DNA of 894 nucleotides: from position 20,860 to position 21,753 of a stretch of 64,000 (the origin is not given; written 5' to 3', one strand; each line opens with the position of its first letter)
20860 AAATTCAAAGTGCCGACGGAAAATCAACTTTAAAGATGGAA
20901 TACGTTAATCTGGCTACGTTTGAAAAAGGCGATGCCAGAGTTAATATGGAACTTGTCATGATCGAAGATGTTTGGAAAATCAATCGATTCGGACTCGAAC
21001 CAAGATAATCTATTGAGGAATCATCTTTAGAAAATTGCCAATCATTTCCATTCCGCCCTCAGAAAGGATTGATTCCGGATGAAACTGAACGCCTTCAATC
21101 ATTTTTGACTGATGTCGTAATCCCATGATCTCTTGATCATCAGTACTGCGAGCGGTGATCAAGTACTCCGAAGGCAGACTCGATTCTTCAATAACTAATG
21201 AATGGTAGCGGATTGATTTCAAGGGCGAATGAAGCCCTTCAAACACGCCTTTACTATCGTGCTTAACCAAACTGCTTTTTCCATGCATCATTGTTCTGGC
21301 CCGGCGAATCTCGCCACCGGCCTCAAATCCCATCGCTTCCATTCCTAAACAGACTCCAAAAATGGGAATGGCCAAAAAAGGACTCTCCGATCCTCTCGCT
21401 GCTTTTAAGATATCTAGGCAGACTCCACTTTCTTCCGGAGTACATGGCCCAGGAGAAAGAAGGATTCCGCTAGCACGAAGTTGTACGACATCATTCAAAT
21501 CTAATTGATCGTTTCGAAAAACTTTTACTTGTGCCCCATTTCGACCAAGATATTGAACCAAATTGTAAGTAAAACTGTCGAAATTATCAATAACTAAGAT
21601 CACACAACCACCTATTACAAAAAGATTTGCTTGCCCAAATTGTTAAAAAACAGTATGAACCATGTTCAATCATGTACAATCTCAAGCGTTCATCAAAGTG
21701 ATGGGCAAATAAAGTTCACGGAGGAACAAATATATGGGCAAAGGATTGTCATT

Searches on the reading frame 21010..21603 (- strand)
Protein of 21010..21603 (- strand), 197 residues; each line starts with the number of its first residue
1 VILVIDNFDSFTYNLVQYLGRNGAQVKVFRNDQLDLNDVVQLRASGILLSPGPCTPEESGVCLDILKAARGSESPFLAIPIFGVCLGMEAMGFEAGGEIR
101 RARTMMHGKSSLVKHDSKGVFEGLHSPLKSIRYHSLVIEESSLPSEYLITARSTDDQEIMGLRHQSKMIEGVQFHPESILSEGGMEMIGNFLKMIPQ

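Call 5: search_protein_families(library=pfam, proteins=[window:21010-21603:-], max_evalue=10)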
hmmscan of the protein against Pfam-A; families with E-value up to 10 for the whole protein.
window:21010-21603:- (197 aa): 2 families
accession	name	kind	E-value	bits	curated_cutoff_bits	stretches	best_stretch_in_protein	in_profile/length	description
PF00117.34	GATase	-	1.1e-52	178.9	22.8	1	3-193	1-188/190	Glutamine amidotransferase class-I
PF07722.19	Peptidase_C26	-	5e-08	33.4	20.5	1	79-177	106-219/219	Peptidase C26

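Call 7: find_related_loci(query=window:21010-21603:-, collection=genome_contigs, flank=6000)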
Query window:21010-21603:- (197 aa) in genome_contigs; peptide patterns used: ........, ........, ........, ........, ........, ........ (x = any residue, [..] = any of these).
599 stretches matched a pattern (row limit reached: there are more); 588 encode a relative of the query (tblastn E <= 1e-3); the best 80 are kept; 80 distinct loci.
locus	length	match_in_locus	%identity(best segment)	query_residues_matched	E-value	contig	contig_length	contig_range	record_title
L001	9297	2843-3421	63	1-195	2e-78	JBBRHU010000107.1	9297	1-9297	MAG: Fimbriimonadales bacterium isolate Co_metawrap_2735 Cmw_2735_k141_9225944_length_9297_cov_8.0000, whole genome shot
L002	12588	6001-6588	57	1-195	7e-78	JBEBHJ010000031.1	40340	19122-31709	MAG: Fimbriimonadaceae bacterium isolate ATF_19 NODE_271_length_40340_cov_4.251137, whole genome shotgun sequence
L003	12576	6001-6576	59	1-192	4e-77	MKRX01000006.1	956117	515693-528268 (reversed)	MAG: Armatimonadetes bacterium 55-13 SCNpilot_expt_500_bf_scaffold_12, whole genome shotgun sequence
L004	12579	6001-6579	58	1-193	7e-74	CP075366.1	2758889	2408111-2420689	MAG: Fimbriimonadaceae bacterium isolate ACE_ARM8 chromosome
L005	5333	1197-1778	56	1-194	1e-71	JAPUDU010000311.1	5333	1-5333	MAG: Fimbriimonadaceae bacterium isolate labscale reactor_MAG7 NODE_8208_length_5333_cov_4.839523, whole genome shotgun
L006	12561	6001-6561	55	1-193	3e-65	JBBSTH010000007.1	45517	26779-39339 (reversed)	MAG: Abditibacteriales bacterium isolate SVL2_sbin.16 SVL2_sbin.16_K_1437126_L_45517_cov_14.5038, whole genome shotgun s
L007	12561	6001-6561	51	1-194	2e-63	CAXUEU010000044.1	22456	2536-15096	MAG TPA_asm: uncultured Acidobacteriaceae bacterium isolate public_SRR14722251_metawrap_bin.1 genome assembly, contig: p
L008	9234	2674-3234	50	1-194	1e-63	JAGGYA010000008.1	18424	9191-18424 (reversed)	MAG: Candidatus Calescamantes bacterium isolate AUK166 PB_MBMC_120_c_000000000022, whole genome shotgun sequence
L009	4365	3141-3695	53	1-192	3e-63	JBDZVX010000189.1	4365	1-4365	MAG: Thermomicrobia bacterium isolate PE_soil7 NODE_8733_length_4365, whole genome shotgun sequence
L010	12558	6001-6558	52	1-193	4e-63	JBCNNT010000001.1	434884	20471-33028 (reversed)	MAG: Enterobacter sp. isolate SMAGNO108 Contig1, whole genome shotgun sequence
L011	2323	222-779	51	1-193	3e-63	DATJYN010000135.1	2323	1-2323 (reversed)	MAG TPA_asm: Burkholderiales bacterium isolate SMAG_U15153 k141_1227147, whole genome shotgun sequence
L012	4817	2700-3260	53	1-193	4e-62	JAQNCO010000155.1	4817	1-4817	MAG: Abditibacteriota bacterium isolate RYN_269 scaffold_1303433, whole genome shotgun sequence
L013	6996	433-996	48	1-194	5e-62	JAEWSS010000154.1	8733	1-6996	MAG: Verrucomicrobia bacterium isolate OH_SDB_114 k127_1367744, whole genome shotgun sequence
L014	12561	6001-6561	51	1-194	1e-61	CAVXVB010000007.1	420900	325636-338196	MAG: uncultured Verrucomicrobiae bacterium isolate MFD04780.bin.1.113 genome assembly, contig: contig_27987, whole genom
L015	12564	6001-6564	49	1-195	8e-62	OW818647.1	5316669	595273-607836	metagenome genome assembly, chromosome: 1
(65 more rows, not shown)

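Call 14: find_related_loci(query=window:21010-21603:-, collection=metagenome_contigs, flank=4000)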
Query window:21010-21603:- (197 aa) in metagenome_contigs; peptide patterns used: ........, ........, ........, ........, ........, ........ (x = any residue, [..] = any of these).
600 stretches matched a pattern (row limit reached: there are more); 575 encode a relative of the query (tblastn E <= 1e-3); the best 80 are kept; 80 distinct loci.
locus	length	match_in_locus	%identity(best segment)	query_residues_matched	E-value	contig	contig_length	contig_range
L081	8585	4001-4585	58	1-195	2e-79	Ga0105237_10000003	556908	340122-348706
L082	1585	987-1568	53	1-194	2e-72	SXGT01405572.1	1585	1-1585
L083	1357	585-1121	55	1-192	1e-71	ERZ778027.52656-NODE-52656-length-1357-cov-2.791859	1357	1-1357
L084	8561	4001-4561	53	1-194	1e-64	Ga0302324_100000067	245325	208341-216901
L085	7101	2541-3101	51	1-194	2e-64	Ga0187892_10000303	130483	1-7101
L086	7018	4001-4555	54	1-192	8e-64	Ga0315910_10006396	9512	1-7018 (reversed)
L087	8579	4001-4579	49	1-195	1e-63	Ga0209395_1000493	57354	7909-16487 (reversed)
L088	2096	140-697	50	1-193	3e-65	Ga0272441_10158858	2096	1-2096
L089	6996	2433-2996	49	1-194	3e-63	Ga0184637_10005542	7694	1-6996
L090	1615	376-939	48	1-194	1e-65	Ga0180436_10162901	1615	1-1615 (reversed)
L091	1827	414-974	53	1-193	4e-65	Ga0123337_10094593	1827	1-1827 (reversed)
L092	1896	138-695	52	1-193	9e-65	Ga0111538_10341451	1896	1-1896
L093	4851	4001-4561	49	1-194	1e-62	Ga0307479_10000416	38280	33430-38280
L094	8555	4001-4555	52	1-192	3e-62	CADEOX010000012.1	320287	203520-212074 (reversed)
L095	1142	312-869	52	1-193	7e-66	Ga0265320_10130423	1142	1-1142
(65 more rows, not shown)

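Call 21: find_encoding_contigs(protein=window:21010-21603:-, flank=3000, max_places=10)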
Protein window:21010-21603:- (197 aa): 2 contigs read that carry it; 2 places shown.
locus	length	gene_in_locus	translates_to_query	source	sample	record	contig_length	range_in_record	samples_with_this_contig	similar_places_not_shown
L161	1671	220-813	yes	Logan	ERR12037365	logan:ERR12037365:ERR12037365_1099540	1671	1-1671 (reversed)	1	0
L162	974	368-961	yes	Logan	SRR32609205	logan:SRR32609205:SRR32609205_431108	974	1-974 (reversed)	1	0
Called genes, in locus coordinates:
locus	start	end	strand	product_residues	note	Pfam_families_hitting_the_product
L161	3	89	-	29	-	?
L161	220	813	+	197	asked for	PF00117:GATase, PF07722:Peptidase_C26 (weak)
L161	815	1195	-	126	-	-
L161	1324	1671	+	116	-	?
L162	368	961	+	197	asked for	PF00117:GATase, PF07722:Peptidase_C26 (weak)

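Call 25: find_homologous_proteins(query=window:21010-21603:-, max_evalue=1e-40)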
Query window:21010-21603:- (197 aa): 7823 proteins with E <= 1e-40 among 8000 candidates; the best 120 are listed.
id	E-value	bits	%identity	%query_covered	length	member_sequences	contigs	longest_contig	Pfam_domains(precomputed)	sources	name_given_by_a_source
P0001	2.4e-125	433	100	100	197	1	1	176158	PF07722.20,PF00117.35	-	-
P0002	1.4e-88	314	71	97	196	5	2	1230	PF07722.20,PF00117.35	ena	-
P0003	1.1e-80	288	64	99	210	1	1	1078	PF07722.20,PF00117.35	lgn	-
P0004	3.2e-78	280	63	99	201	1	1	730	PF07722.20,PF00117.35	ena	-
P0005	2.1e-77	277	62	100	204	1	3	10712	PF07722.20,PF00117.35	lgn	-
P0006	4.0e-77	276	61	100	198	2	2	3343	PF07722.20,PF00117.35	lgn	-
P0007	1.2e-76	275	63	97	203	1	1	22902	PF07722.20,PF00117.35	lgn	-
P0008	2.3e-76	274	65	99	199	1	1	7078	PF07722.20,PF00117.35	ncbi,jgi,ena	jgi:anthranilate synthase/aminodeoxychorismate synthase-like glutamine amidotransferase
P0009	3.5e-76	273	62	99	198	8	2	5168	PF07722.20,PF00117.35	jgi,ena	jgi:anthranilate synthase/aminodeoxychorismate synthase-like glutamine amidotransferase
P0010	4.6e-76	273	60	100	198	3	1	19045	PF07722.20,PF00117.35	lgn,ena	-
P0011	4.7e-76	273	61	99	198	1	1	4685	PF07722.20,PF00117.35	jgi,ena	jgi:anthranilate synthase/aminodeoxychorismate synthase-like glutamine amidotransferase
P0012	4.7e-76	273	61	99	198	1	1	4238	PF07722.20,PF00117.35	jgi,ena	jgi:anthranilate synthase/aminodeoxychorismate synthase-like glutamine amidotransferase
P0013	7.4e-76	272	60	99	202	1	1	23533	PF07722.20,PF00117.35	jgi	-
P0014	1.2e-75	271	61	99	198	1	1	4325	PF07722.20,PF00117.35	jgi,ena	jgi:anthranilate synthase/aminodeoxychorismate synthase-like glutamine amidotransferase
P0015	1.6e-75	271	62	99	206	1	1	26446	PF07722.20,PF00117.35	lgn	-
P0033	1.4e-74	268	64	99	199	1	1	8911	PF07722.20,PF00117.35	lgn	-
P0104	2.7e-72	260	58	99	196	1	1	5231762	PF07722.20,PF00117.35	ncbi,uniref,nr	ncbi:anthranilate synthase component II [Fimbriimonas ginsengisoli]|uniref:Glutamine amidotransferas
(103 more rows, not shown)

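Call 26: find_encoding_contigs(protein=P0002, flank=3000, max_places=4)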
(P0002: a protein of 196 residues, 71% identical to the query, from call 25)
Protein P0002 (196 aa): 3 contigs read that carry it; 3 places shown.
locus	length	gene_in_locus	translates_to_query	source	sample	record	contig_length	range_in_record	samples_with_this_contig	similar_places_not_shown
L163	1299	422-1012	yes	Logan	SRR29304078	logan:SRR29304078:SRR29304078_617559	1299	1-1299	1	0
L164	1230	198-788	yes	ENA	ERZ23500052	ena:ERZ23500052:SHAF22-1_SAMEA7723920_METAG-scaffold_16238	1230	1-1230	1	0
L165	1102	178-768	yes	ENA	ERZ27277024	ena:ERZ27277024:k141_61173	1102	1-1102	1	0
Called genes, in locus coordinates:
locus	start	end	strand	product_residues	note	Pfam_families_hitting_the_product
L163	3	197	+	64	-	?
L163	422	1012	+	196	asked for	PF00117:GATase, PF07722:Peptidase_C26 (weak)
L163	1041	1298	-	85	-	?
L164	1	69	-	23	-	?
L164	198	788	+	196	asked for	PF00117:GATase, PF07722:Peptidase_C26 (weak)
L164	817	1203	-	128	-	-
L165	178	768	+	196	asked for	PF00117:GATase, PF07722:Peptidase_C26 (weak)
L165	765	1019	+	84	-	-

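Call 27: find_encoding_contigs(protein=P0005, flank=3000, max_places=3)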
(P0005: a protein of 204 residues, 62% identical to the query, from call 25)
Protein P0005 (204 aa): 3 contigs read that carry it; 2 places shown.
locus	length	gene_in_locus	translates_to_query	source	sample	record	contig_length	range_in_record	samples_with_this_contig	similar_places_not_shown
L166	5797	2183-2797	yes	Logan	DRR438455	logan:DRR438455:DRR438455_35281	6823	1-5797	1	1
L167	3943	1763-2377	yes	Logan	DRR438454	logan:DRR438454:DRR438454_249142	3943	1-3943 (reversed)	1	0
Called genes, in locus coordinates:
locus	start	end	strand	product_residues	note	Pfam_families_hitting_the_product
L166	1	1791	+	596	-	?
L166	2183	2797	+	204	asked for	PF00117:GATase, PF07722:Peptidase_C26 (weak)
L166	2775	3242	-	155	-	-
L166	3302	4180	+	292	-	PF02511:Thy1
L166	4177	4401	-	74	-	PF00376:MerR, PF13411:MerR_1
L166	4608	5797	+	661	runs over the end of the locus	-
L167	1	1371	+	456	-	?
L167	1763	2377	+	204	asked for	PF00117:GATase, PF07722:Peptidase_C26 (weak)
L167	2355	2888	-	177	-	-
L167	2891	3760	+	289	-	PF02511:Thy1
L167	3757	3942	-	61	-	?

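Call 28: find_encoding_contigs(protein=P0007, flank=3000, max_places=3)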
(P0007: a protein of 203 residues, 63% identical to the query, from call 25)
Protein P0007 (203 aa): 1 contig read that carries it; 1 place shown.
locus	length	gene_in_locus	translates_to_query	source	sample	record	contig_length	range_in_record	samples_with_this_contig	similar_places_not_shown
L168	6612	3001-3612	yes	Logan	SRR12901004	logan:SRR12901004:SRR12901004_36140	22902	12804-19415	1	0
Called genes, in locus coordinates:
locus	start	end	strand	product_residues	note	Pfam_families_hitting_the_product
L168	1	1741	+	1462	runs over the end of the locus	PF04389:Peptidase_M28, PF02687:FtsX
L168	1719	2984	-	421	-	PF13229:Beta_helix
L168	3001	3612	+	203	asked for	PF00117:GATase, PF07722:Peptidase_C26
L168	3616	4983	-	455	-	PF00092:VWA, PF13519:VWA_2, PF13768:VWA_3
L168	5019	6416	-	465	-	PF00498:FHA, PF16697:Yop-YscD_cpl, PF00498:FHA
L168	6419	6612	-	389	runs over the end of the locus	PF16697:Yop-YscD_cpl, PF00498:FHA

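Call 29: find_encoding_contigs(protein=P0008, flank=3000, max_places=3)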
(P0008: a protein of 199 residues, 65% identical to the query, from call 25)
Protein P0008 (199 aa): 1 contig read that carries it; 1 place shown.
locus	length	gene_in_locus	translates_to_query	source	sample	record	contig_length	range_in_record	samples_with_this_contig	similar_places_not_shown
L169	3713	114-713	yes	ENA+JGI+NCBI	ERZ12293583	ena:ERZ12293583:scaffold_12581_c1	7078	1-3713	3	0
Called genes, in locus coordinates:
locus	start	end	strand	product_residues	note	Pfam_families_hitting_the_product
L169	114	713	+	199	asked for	PF00117:GATase, PF07722:Peptidase_C26 (weak)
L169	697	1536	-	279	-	PF04389:Peptidase_M28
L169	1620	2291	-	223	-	PF02872:5_nucleotid_C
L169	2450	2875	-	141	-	PF03946:Ribosomal_L11_N, PF00298:Ribosomal_L11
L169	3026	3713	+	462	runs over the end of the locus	PF00206:Lyase_1, PF14698:ASL_C2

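Call 38: find_encoding_contigs(protein=P0003, flank=3000, max_places=3)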
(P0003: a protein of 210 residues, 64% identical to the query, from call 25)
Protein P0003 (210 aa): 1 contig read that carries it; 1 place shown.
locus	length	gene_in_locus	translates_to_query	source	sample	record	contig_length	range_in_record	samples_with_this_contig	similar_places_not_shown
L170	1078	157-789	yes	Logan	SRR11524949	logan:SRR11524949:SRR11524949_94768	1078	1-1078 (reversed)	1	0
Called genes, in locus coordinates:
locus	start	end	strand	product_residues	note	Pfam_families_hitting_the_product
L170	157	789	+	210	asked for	PF00117:GATase, PF07722:Peptidase_C26 (weak)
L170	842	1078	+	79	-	?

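Call 39: find_encoding_contigs(protein=P0033, flank=3000, max_places=3)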
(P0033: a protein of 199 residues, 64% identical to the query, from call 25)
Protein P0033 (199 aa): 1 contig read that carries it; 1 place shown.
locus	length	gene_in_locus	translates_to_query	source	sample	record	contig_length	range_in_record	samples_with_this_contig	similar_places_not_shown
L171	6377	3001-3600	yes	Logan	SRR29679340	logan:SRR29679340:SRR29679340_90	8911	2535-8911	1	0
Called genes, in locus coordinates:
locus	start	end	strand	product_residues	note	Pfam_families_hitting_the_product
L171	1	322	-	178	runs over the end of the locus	-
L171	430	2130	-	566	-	PF01590:GAF, PF13185:GAF_2, PF00989:PAS (weak), PF08448:PAS_4 (weak), PF13426:PAS_9 (weak), PF00512:HisKA, PF02518:HATPase_c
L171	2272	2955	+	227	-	PF02190:LON_substr_bdg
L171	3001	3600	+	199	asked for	PF00117:GATase, PF07722:Peptidase_C26 (weak)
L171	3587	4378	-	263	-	PF04389:Peptidase_M28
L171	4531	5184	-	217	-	PF02872:5_nucleotid_C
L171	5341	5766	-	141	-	PF03946:Ribosomal_L11_N, PF00298:Ribosomal_L11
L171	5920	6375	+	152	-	?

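Call 48: find_encoding_contigs(protein=P0104, flank=10000, max_places=1)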
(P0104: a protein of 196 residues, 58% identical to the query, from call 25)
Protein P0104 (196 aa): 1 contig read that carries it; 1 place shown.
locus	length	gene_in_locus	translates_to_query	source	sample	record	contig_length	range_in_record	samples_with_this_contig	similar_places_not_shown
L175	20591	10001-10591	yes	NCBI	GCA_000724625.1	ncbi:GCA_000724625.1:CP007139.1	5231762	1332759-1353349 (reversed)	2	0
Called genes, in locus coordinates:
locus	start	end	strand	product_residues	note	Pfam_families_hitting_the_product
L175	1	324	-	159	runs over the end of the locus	-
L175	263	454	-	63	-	-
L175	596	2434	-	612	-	PF00009:GTP_EFTU, PF01926:MMR_HSR1 (weak), PF03144:GTP_EFTU_D2, PF00679:EFG_C, PF21018:BipA_C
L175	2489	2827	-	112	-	-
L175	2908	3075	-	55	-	-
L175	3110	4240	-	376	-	-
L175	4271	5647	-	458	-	-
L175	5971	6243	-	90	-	-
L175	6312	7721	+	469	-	PF00224:PK, PF02887:PK_C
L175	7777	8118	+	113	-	PF12840:HTH_20, PF01022:HTH_5 (weak)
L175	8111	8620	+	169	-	PF08327:AHSA1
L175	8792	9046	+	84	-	-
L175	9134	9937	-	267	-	-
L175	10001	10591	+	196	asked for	PF00117:GATase, PF07722:Peptidase_C26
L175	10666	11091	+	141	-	-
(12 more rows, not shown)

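Call 49: find_encoding_contigs(protein=P0015, flank=6000, max_places=2)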
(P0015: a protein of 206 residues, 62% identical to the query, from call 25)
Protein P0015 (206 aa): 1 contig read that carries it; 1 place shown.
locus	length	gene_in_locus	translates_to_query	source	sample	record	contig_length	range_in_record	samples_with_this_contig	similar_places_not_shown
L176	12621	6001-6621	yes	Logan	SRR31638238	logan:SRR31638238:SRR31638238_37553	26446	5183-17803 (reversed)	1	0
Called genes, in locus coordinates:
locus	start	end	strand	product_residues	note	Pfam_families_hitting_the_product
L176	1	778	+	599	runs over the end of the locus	PF00211:Guanylate_cyc (faint)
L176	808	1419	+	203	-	PF21948:LplA-B_cat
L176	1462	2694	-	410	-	PF07394:DUF1501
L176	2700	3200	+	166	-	-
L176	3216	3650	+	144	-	-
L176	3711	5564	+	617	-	PF00009:GTP_EFTU, PF03144:GTP_EFTU_D2 (weak), PF00679:EFG_C, PF21018:BipA_C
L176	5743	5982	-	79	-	-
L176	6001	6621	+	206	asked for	PF00117:GATase, PF07722:Peptidase_C26 (weak)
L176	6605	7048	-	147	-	-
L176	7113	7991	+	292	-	PF02511:Thy1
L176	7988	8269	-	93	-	PF00376:MerR, PF13411:MerR_1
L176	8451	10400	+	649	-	-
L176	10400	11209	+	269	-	PF01678:DAP_epimerase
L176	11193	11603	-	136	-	PF01325:Fe_dep_repress, PF08279:HTH_11 (weak), PF00392:GntR (weak), PF13463:HTH_27 (weak), PF02082:Rrf2 (weak), PF01978:TrmB, PF12802:MarR_2, PF02742:Fe_dep_repr_C, +4 more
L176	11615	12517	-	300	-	PF00294:PfkB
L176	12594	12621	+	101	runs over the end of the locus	-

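Call 69: find_encoding_contigs(protein=P0010, flank=2500, max_places=2)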
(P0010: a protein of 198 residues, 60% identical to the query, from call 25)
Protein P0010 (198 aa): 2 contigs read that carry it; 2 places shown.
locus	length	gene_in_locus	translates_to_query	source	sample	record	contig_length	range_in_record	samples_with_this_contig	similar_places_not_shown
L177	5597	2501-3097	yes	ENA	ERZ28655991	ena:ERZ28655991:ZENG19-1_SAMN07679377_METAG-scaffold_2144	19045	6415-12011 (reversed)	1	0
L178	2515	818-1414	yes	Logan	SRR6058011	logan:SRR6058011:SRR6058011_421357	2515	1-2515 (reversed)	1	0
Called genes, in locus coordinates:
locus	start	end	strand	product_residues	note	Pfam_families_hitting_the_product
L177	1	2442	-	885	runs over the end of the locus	PF00675:Peptidase_M16, PF05193:Peptidase_M16_C, PF00675:Peptidase_M16, PF05193:Peptidase_M16_C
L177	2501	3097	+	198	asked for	PF00117:GATase, PF07722:Peptidase_C26 (weak)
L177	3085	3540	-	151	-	-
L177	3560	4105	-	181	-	-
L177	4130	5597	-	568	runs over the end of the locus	PF00989:PAS (faint), PF01590:GAF, PF13185:GAF_2, PF13596:PAS_10 (faint), PF08448:PAS_4, PF00512:HisKA, PF02518:HATPase_c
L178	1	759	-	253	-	?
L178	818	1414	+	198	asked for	PF00117:GATase, PF07722:Peptidase_C26 (weak)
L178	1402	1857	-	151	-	-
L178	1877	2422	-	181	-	-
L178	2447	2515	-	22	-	?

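Call 70: find_encoding_contigs(protein=P0006, flank=2500, max_places=2)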
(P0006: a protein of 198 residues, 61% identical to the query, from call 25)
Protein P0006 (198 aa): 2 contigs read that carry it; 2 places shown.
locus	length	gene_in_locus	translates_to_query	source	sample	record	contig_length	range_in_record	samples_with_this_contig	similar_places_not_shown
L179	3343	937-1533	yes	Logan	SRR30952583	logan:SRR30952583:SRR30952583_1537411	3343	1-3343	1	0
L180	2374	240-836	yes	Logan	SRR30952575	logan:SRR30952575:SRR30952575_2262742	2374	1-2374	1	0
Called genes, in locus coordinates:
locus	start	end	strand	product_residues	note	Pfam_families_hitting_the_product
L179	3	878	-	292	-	?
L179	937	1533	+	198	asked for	PF00117:GATase, PF07722:Peptidase_C26 (weak)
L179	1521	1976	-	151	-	-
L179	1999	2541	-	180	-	-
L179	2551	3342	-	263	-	?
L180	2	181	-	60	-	?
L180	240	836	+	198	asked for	PF00117:GATase, PF07722:Peptidase_C26 (weak)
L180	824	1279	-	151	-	-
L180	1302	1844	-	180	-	-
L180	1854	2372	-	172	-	?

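Call 84: search_protein_families(library=pfam, proteins=[L002:4805-5947:-, L002:3921-4850:-, L002:1954-3894:-, L004:4381-5820:+], max_evalue=0.01)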
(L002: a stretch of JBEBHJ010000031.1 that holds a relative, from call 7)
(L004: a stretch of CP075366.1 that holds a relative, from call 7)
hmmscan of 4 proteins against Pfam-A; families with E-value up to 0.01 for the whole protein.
L002:4805-5947:- (380 aa): 2 families
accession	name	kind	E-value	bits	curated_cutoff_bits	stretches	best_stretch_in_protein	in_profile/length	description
PF06750.18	A24_N_bact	-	3.2e-31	107.7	23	1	23-105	2-83/84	Bacterial Peptidase A24 N-terminal domain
PF01478.23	Peptidase_A24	-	2.3e-09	38.1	26.5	1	121-235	2-103/104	Type IV leader peptidase family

L002:3921-4850:- (309 aa): 1 family
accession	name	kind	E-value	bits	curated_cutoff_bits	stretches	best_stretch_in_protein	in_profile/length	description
PF07963.17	N_methyl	-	7.5e-08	32.1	21.2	1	21-46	2-27/27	Prokaryotic N-terminal methylation motif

L002:1954-3894:- (646 aa): 1 family
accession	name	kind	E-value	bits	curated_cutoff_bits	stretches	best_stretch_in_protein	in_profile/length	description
PF07963.17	N_methyl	-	0.00017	21.4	21.2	1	12-37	1-26/27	Prokaryotic N-terminal methylation motif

L004:4381-5820:+ (479 aa): 0 families
